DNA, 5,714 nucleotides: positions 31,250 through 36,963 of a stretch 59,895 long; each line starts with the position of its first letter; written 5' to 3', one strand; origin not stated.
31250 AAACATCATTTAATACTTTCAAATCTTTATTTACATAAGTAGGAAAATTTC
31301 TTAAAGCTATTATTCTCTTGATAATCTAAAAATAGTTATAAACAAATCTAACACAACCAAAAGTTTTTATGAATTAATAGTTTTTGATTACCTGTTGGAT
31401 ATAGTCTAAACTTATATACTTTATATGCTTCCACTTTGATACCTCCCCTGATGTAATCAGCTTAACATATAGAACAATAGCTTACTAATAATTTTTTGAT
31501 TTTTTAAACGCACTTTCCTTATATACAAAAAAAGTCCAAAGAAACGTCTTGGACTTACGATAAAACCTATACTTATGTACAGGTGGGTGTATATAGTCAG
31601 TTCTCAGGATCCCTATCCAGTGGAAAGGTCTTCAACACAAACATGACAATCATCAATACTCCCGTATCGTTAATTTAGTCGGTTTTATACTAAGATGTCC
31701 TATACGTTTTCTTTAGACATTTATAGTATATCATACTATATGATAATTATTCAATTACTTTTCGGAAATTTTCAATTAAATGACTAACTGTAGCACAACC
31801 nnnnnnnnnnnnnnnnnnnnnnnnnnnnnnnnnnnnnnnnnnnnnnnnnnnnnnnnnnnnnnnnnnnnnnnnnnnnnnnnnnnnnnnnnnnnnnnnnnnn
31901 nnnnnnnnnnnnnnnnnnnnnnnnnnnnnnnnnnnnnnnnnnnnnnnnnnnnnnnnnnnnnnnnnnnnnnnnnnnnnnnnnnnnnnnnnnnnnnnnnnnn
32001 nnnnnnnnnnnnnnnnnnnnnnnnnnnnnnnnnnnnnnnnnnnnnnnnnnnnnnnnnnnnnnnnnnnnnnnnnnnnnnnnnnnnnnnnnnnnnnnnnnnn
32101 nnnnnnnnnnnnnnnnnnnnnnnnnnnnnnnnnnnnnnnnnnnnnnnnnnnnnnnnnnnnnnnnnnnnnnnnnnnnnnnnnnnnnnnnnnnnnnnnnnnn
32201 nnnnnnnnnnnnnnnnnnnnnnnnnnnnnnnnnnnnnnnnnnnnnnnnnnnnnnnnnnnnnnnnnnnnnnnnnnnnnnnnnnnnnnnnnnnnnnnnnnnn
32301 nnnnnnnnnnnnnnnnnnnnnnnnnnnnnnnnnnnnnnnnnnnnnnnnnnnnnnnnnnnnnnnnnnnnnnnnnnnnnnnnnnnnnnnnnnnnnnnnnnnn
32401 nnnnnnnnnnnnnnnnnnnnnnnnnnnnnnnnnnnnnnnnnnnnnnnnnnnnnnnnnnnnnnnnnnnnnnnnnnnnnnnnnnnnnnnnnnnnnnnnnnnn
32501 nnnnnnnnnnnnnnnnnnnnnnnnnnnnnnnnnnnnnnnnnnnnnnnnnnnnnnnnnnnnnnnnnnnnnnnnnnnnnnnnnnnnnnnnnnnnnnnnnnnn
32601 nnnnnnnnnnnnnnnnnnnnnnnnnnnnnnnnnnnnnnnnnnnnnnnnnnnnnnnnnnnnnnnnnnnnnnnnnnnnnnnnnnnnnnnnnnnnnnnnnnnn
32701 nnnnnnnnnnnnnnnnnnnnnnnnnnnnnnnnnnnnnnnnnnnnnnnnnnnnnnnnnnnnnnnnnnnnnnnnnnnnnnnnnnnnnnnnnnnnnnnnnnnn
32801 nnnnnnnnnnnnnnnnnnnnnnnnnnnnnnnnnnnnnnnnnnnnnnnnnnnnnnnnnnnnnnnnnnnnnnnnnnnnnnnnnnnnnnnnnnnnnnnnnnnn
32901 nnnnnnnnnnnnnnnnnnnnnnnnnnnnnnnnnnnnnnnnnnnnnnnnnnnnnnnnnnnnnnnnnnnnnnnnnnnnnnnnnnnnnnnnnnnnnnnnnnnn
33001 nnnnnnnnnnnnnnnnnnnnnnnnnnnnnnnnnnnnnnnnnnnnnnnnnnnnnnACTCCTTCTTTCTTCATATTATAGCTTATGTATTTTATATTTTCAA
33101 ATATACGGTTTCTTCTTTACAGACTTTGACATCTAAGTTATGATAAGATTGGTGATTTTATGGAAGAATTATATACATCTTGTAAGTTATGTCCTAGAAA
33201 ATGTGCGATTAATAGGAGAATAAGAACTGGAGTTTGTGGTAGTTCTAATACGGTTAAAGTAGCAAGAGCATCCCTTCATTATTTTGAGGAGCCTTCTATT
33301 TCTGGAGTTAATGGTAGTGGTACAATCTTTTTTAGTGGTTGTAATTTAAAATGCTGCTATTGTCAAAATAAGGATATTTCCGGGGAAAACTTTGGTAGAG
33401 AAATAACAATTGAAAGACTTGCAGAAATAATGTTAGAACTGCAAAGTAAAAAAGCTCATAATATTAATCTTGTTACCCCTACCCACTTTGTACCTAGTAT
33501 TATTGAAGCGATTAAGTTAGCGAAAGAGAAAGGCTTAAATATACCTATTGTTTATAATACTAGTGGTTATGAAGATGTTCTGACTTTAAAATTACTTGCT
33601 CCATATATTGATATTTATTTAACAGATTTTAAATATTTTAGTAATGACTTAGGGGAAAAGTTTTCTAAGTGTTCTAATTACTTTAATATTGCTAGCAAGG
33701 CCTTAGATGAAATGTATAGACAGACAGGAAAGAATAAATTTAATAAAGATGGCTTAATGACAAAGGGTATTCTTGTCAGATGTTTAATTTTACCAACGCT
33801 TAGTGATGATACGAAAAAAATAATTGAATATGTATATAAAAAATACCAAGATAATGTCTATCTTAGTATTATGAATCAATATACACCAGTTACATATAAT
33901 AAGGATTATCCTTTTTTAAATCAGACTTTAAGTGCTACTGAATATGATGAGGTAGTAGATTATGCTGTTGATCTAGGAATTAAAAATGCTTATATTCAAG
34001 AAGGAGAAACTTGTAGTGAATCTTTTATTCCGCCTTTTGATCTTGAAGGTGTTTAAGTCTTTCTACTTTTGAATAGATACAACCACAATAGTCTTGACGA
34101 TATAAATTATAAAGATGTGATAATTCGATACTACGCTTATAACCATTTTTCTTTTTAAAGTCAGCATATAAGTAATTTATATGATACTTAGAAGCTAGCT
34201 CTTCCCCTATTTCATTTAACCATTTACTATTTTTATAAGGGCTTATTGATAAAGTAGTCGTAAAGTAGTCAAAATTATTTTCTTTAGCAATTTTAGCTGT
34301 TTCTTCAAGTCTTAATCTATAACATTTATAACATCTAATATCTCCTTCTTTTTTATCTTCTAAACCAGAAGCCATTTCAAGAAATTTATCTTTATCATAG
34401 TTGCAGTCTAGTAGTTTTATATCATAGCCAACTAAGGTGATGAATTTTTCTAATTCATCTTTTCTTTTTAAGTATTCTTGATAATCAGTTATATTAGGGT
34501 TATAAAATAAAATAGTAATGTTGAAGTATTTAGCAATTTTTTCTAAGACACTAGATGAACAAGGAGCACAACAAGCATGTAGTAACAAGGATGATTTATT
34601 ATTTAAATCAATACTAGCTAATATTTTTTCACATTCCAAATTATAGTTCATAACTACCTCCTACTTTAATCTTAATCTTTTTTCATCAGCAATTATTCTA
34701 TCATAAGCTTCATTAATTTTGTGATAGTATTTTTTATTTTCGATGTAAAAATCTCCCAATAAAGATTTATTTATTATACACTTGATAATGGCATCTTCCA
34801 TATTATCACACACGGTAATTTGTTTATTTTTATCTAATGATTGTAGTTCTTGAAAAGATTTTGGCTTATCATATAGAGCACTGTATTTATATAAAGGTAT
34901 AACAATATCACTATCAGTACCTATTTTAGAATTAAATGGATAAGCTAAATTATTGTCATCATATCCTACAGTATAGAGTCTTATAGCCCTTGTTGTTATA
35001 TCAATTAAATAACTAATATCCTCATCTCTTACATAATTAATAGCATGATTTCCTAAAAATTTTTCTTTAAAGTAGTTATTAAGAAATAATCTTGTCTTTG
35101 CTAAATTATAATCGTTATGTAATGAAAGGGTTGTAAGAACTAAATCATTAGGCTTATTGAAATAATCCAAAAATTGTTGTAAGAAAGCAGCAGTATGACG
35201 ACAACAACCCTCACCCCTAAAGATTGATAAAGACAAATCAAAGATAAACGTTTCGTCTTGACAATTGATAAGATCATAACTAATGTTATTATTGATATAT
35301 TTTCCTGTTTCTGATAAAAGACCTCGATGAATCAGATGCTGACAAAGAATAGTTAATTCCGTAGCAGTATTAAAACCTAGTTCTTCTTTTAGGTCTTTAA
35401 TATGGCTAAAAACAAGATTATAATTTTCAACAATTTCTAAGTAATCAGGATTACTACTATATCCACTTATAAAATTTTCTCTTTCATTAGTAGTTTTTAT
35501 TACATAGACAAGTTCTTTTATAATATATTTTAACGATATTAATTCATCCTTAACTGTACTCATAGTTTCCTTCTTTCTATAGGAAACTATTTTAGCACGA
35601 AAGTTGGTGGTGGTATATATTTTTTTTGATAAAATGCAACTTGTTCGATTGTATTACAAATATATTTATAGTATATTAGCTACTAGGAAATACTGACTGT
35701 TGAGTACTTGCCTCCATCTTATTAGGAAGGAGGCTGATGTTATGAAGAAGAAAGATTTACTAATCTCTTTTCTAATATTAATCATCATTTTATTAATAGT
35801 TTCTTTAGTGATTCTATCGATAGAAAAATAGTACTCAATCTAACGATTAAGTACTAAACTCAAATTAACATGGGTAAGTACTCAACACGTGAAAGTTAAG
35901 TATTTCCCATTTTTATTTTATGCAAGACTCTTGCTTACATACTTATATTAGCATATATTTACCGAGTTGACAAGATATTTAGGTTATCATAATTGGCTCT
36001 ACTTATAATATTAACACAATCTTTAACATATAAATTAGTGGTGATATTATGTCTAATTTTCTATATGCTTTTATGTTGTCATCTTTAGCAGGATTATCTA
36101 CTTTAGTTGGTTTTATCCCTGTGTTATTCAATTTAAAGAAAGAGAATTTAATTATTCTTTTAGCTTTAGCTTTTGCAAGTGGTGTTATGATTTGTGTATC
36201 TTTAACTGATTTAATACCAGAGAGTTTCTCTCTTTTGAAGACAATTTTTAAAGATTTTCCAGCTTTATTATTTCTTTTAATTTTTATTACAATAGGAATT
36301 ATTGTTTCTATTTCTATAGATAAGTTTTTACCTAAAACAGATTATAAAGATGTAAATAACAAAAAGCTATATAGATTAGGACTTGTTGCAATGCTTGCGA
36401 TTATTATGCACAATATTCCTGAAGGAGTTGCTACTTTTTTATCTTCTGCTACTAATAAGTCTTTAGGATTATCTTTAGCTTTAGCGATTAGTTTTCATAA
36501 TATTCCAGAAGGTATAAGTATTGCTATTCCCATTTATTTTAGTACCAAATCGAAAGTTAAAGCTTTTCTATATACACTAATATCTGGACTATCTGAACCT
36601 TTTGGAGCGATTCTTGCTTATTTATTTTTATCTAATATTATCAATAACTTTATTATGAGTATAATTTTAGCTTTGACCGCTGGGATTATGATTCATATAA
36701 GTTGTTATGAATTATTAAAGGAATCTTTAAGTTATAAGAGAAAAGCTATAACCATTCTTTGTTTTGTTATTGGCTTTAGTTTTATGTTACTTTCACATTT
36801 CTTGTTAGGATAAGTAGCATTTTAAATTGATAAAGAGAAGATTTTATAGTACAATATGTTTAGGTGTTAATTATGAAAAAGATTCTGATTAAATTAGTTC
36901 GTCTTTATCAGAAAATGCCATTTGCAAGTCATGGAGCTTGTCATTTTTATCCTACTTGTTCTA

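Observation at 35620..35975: Unannotated type I toxin-antitoxin locus A (29-aa membrane peptide plus convergent antisense RNA)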

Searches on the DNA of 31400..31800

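Call 73: search_rna_families(source=window, start=31400, end=31800, threshold=evalue, max_evalue=1, show_alignments=1)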
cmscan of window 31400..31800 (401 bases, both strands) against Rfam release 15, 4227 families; matches with E-value up to 1: 1.
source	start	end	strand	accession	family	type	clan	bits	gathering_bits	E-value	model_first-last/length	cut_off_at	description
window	31529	31722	-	RF00013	6S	Gene;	-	51.4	46.4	1.6e-09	1-187/187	no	6S / SsrS RNA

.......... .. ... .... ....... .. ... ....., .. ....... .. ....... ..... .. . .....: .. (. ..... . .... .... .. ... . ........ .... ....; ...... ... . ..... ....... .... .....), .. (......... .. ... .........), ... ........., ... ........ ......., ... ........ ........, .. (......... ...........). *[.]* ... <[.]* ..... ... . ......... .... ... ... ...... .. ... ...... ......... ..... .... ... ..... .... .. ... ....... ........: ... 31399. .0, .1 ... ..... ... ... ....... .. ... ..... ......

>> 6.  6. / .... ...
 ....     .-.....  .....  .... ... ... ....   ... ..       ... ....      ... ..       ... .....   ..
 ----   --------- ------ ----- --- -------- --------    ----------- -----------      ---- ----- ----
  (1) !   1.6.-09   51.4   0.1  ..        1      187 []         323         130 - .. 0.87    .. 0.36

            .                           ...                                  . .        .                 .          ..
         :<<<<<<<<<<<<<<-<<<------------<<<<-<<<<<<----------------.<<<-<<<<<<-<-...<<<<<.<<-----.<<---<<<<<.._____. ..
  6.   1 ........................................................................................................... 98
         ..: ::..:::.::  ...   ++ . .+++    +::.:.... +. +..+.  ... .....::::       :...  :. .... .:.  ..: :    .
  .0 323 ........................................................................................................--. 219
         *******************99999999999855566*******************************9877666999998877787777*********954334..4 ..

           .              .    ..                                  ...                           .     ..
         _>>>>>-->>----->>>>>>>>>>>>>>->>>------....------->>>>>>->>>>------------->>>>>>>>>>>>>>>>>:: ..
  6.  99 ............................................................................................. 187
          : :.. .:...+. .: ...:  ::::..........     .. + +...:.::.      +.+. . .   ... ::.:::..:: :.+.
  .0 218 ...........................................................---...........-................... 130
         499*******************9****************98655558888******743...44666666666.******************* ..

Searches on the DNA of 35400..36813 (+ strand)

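Call 4: search_rna_families(source=window, start=35400, end=36200, threshold=evalue, max_evalue=10, show_alignments=3)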
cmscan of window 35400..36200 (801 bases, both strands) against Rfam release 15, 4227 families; matches with E-value up to 10: 6.
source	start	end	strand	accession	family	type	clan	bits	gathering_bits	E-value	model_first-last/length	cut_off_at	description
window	35720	35777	+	RF03464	mir-465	Gene; miRNA;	CL00136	22.3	65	0.074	11-67/79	no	mir-465 microRNA precursor family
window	35721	35776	+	RF03623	mir-1252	Gene; miRNA;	-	20.1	70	1.5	1-65/65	no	mir-1252 microRNA precursor family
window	35815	35866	-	RF02362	Yfr10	Gene; sRNA;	-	19.1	43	4.7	1-78/78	no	Cyanobacterial functional RNA 10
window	35697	35792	+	RF01858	RsaF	Gene; sRNA;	-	18.9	60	0.73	1-119/119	no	RNA Staph. aureus F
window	35557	35617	+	RF04193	mir-51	Gene; miRNA;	-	15.6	70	5.1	1-62/62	no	mir-51 microRNA precursor family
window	35860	35920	-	RF04085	mir-1271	Gene; miRNA;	-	14.1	80.5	7.9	1-77/77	no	mir-1271 microRNA precursor family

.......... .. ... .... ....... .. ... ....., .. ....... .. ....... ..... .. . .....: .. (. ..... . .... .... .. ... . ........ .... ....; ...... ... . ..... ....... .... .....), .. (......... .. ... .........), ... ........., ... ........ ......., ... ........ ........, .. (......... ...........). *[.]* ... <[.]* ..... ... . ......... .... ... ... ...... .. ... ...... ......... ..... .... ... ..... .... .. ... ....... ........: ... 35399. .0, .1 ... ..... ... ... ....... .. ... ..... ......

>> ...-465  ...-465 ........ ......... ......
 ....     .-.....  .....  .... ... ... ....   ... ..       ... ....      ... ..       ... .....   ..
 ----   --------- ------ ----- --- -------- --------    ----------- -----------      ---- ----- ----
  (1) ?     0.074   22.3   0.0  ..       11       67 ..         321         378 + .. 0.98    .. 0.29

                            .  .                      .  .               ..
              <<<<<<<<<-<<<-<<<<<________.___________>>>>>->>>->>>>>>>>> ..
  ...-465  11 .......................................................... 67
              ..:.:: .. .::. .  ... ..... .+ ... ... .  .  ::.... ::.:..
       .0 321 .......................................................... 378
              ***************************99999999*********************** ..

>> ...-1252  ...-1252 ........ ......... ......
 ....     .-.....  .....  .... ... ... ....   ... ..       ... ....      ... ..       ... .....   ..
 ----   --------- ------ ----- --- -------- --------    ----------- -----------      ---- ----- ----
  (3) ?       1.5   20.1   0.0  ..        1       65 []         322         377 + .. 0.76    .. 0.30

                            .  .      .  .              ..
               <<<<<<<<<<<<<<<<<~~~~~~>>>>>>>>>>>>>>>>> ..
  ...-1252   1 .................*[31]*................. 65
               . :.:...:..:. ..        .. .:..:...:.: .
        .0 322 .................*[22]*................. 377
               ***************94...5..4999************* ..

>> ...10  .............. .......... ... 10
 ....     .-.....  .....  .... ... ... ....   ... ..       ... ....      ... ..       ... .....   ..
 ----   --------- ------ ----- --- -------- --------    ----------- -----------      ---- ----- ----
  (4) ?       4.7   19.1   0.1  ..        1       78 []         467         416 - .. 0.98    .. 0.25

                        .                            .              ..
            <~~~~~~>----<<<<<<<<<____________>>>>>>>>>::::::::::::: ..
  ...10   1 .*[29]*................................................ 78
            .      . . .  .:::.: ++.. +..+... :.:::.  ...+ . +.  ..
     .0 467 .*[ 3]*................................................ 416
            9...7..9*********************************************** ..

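Call 57: search_dna_similar(query=window:35620-35985:+, collection=plasmids, mode=distant, max_rows=10)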
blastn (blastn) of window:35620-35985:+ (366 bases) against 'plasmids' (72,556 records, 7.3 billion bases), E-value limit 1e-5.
No match.

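Call 58: search_dna_similar(query=window:35620-35985:+, collection=phages, mode=distant, max_rows=10)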
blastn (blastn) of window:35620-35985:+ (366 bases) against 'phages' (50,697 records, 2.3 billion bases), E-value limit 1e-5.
No match.

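Call 84: search_rna_families(source=L009, start=1900, end=2350, threshold=evalue, max_evalue=1)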
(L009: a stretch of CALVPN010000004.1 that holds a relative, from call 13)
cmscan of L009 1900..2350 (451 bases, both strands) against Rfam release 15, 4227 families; matches with E-value up to 1: 1.
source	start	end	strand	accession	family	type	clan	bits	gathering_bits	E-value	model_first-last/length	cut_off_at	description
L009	2065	2153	-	RF02705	B_rapa_snoR775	Gene; snRNA; snoRNA; HACA-box;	-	22.1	64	0.79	1-127/127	no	Brassica rapa small nucleolar RNA 775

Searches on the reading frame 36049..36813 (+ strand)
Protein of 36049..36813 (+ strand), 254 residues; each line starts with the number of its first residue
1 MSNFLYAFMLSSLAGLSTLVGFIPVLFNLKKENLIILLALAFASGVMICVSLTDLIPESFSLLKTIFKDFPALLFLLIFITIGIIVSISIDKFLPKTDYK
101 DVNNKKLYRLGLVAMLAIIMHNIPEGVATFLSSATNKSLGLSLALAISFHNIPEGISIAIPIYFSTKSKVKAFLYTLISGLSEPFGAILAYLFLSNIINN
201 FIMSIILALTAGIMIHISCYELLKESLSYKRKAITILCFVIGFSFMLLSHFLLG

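Call 11: find_encoding_contigs(protein=window:36049-36813:+, flank=6000, max_places=10)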
Protein window:36049-36813:+ (254 aa): 22 contigs read that carry it; 4 places shown.
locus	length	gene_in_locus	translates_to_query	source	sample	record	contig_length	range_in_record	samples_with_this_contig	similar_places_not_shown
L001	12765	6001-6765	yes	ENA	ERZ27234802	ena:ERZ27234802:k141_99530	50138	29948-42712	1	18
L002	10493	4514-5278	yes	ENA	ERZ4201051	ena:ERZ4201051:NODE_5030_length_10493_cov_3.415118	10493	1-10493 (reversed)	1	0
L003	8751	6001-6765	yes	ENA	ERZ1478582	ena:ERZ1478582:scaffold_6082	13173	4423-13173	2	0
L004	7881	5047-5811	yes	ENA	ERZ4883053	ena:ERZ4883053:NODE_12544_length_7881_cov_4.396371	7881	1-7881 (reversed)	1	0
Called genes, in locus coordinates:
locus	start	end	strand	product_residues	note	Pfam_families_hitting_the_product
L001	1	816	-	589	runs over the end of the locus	-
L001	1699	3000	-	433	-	PF01225:Mur_ligase, PF08245:Mur_ligase_M, PF02875:Mur_ligase_C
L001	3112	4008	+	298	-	PF04055:Radical_SAM, PF13353:Fer4_12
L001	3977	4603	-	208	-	PF02677:QueH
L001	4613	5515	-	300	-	-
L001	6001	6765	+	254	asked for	PF02535:Zip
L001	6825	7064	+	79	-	PF01809:YidD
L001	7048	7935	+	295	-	PF01297:ZnuA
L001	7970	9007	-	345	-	PF02163:Peptidase_M50, PF00595:PDZ (weak), PF13180:PDZ_2, PF17820:PDZ_6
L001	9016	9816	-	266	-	PF01148:CTP_transf_1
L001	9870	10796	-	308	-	-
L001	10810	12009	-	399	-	PF01637:ATPase_2 (weak), PF13173:AAA_14, PF13635:DUF4143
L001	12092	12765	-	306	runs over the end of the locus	-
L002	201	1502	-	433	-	PF01225:Mur_ligase, PF08245:Mur_ligase_M, PF02875:Mur_ligase_C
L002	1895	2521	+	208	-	-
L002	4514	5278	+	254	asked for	PF02535:Zip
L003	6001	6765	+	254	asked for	PF02535:Zip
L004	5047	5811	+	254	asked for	PF02535:Zip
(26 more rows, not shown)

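Call 13: find_related_loci(query=window:36049-36813:+, collection=genome_contigs, flank=4000)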
Query window:36049-36813:+ (254 aa) in genome_contigs; peptide patterns used: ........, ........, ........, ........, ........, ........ (x = any residue, [..] = any of these).
319 stretches matched a pattern; 233 encode a relative of the query (tblastn E <= 1e-3); the best 80 are kept; 80 distinct loci.
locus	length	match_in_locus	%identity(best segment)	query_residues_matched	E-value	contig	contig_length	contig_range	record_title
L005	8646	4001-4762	81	1-254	7e-129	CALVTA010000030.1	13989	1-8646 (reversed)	MAG: uncultured Bacilli bacterium isolate BRZ_ES__bin111 genome assembly, contig: BRZ_ES__NODE_5370_length_13989_cov_11.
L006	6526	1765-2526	82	1-254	4e-125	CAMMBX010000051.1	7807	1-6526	MAG: uncultured Tenericutes bacterium isolate ERR4304505_bin.69_MetaWRAP_v1.1_MAG genome assembly, contig: NODE_13497_le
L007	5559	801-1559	81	1-253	2e-124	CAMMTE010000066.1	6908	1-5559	MAG: uncultured Tenericutes bacterium isolate ERR4835846_bin.32_MetaWRAP_v1.1_MAG genome assembly, contig: NODE_3983_len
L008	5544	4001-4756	79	1-252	3e-124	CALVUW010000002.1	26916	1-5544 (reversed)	MAG: uncultured Bacilli bacterium isolate BRZ_CQ__bin93 genome assembly, contig: BRZ_CQ__NODE_1742_length_26916_cov_4.46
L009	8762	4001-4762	80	1-254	7e-124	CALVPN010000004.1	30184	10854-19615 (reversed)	MAG: uncultured Bacilli bacterium isolate BRZ_PH__bin27 genome assembly, contig: BRZ_PH__NODE_2131_length_30184_cov_98.7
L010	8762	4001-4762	81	1-254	7e-122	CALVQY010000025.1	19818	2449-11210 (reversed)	MAG: uncultured Bacilli bacterium isolate BRZ_NN__bin51 genome assembly, contig: BRZ_NN__NODE_2239_length_19818_cov_15.9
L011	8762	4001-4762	79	1-254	1e-121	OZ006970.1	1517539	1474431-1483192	MAG: uncultured Bacilli bacterium isolate pooled_contig_53442_metaflye_circ MAG genome assembly, chromosome: 1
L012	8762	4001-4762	79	1-254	8e-121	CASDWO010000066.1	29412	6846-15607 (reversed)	uncultured bacterium isolate SI.A50.metabat-bins.20 genome assembly, contig: SI.A50.metabat-bins.20.fa_k141_260808, whol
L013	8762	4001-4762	81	1-254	2e-120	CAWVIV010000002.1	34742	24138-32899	MAG: uncultured Bacilli bacterium isolate metabat2_pooled_metaflye.372 MAG genome assembly, contig: contig_18199, whole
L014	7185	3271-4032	81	1-254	5e-120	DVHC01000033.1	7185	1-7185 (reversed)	MAG TPA_asm: Candidatus Onthousia excrementipullorum isolate CHK184-20233 CHK184__C108175_L7185_ERR3414579, whole genome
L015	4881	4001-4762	81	1-254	5e-120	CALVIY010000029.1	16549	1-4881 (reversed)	MAG: uncultured Bacilli bacterium isolate BRZ_N__bin132 genome assembly, contig: BRZ_N__NODE_8139_length_16549_cov_27.30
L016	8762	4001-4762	81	1-254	1e-119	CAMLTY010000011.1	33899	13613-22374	MAG: uncultured Tenericutes bacterium isolate ERR4304454_bin.35_MetaWRAP_v1.1_MAG genome assembly, contig: NODE_1599_len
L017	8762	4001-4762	81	1-254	2e-119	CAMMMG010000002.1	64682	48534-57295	MAG: uncultured Tenericutes bacterium isolate ERR4835866_bin.4_MetaWRAP_v1.1_MAG genome assembly, contig: NODE_141_lengt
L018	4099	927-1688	81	1-254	5e-121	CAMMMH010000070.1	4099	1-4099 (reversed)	MAG: uncultured Tenericutes bacterium isolate ERR4968579_bin.33_MetaWRAP_v1.1_MAG genome assembly, contig: NODE_7850_len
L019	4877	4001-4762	80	1-254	2e-119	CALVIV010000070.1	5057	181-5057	MAG: uncultured Bacilli bacterium isolate BRZ_IG__bin14 genome assembly, contig: BRZ_IG__NODE_9328_length_5057_cov_40.68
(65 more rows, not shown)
